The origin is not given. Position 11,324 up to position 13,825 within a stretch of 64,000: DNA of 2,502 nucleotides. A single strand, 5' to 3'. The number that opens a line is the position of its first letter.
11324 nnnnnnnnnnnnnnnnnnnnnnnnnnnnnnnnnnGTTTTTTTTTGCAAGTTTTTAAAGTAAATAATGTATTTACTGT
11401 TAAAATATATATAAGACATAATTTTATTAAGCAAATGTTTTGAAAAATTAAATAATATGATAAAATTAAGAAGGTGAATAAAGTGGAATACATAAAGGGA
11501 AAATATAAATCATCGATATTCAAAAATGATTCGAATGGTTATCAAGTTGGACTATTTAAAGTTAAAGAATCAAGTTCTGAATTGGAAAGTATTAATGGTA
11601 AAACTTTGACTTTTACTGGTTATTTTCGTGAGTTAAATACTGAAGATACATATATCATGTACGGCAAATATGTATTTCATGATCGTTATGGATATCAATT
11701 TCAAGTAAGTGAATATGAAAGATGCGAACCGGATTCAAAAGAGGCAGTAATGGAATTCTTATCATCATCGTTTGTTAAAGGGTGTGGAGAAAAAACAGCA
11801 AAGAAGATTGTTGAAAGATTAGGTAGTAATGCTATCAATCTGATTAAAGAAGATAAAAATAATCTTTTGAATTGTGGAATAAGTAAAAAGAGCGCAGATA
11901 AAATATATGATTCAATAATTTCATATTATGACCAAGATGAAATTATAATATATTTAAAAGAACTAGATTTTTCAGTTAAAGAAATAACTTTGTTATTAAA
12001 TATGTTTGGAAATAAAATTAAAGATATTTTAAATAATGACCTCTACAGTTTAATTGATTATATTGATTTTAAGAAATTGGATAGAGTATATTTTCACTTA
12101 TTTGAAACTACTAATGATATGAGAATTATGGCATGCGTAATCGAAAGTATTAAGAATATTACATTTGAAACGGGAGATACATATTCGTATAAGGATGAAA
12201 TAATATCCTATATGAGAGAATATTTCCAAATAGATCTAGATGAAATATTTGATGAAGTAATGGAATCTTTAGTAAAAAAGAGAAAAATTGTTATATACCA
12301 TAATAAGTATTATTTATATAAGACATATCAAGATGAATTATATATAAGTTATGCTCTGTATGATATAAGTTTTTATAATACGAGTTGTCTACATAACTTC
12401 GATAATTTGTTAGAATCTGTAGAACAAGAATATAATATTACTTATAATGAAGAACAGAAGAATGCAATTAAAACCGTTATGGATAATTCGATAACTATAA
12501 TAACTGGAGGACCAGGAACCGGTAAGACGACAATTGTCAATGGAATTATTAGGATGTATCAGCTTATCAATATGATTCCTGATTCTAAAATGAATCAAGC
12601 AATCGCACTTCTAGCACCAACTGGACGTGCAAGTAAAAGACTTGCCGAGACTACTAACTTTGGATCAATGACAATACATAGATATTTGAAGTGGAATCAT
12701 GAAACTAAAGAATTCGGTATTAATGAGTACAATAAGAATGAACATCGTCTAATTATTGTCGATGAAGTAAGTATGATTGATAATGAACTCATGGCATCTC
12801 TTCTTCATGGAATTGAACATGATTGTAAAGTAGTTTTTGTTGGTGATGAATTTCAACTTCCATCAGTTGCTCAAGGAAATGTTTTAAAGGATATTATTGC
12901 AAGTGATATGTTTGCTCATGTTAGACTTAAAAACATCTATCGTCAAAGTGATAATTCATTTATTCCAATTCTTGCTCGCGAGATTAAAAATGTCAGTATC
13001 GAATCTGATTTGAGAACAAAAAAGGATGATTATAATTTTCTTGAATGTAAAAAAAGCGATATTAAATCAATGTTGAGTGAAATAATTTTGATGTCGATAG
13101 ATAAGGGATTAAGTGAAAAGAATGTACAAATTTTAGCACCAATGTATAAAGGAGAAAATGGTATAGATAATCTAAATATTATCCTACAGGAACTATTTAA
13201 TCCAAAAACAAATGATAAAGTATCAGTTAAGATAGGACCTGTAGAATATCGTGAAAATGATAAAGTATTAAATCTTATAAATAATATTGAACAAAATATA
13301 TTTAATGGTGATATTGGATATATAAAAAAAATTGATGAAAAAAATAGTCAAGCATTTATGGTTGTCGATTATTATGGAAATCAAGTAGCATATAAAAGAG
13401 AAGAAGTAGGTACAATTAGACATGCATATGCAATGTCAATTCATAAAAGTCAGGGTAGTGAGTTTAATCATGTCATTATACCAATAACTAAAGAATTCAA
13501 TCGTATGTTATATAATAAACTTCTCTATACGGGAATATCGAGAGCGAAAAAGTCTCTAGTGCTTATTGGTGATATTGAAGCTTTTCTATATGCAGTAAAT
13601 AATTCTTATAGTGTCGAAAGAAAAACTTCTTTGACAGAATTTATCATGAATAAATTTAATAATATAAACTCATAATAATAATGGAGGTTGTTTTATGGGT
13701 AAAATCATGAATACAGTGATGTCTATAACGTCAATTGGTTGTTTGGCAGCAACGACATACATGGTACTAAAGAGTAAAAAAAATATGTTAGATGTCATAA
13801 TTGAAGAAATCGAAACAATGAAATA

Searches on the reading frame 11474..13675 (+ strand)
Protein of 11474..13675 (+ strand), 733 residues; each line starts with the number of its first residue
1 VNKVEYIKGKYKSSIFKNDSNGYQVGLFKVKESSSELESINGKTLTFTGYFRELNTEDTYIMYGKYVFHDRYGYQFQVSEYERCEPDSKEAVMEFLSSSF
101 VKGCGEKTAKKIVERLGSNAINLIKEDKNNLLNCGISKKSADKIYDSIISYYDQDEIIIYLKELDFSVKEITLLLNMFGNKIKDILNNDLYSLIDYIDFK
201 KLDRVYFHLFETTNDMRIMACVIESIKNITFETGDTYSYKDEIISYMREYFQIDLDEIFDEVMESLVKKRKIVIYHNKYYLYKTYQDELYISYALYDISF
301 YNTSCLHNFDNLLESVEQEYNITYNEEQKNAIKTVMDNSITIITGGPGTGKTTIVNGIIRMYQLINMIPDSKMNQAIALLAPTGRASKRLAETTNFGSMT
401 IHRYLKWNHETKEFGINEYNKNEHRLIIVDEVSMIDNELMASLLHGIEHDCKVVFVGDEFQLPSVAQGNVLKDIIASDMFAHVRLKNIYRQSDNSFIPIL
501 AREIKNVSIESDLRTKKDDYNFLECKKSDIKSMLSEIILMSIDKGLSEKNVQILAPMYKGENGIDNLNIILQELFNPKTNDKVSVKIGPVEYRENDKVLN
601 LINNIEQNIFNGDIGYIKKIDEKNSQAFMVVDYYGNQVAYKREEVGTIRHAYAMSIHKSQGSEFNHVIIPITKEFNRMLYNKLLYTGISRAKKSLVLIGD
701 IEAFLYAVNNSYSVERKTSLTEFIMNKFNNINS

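Call 25: search_protein_families(library=ncbifam, proteins=[window:11474-13675:+], max_evalue=1e-10)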
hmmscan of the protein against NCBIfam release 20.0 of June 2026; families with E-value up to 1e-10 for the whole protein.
window:11474-13675:+ (733 aa): 7 families
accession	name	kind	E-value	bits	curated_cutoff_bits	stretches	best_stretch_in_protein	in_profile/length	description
TIGR01448.2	helicase_RecD2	equivalog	8.4e-199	662.2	500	1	9-722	1-711/713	SF1B family DNA helicase RecD2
TIGR01447.1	recD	equivalog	6.7e-73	246.2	310.15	1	268-711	97-586/597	exodeoxyribonuclease V subunit alpha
NF008127.0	PRK10875.1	equivalog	1.5e-46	159.2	671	2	271-490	105-338/619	exodeoxyribonuclease V subunit alpha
TIGR02768.1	TraA_Ti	equivalog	1.3e-29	103.1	590.45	1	321-705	357-721/751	Ti-type conjugative transfer relaxase TraA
NF010464.0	PRK13889.1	subfamily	1.2e-15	56.6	1015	1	320-674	343-680/992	conjugal transfer relaxase TraA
NF010402.0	PRK13826.1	subfamily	1.1e-12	46.7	1317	1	323-695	381-733/1102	Dtr system oriT relaxase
NF010263.0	PRK13709.1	equivalog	4e-11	41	2212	0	312-494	957-1135/1752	conjugative transfer relaxase/helicase TraI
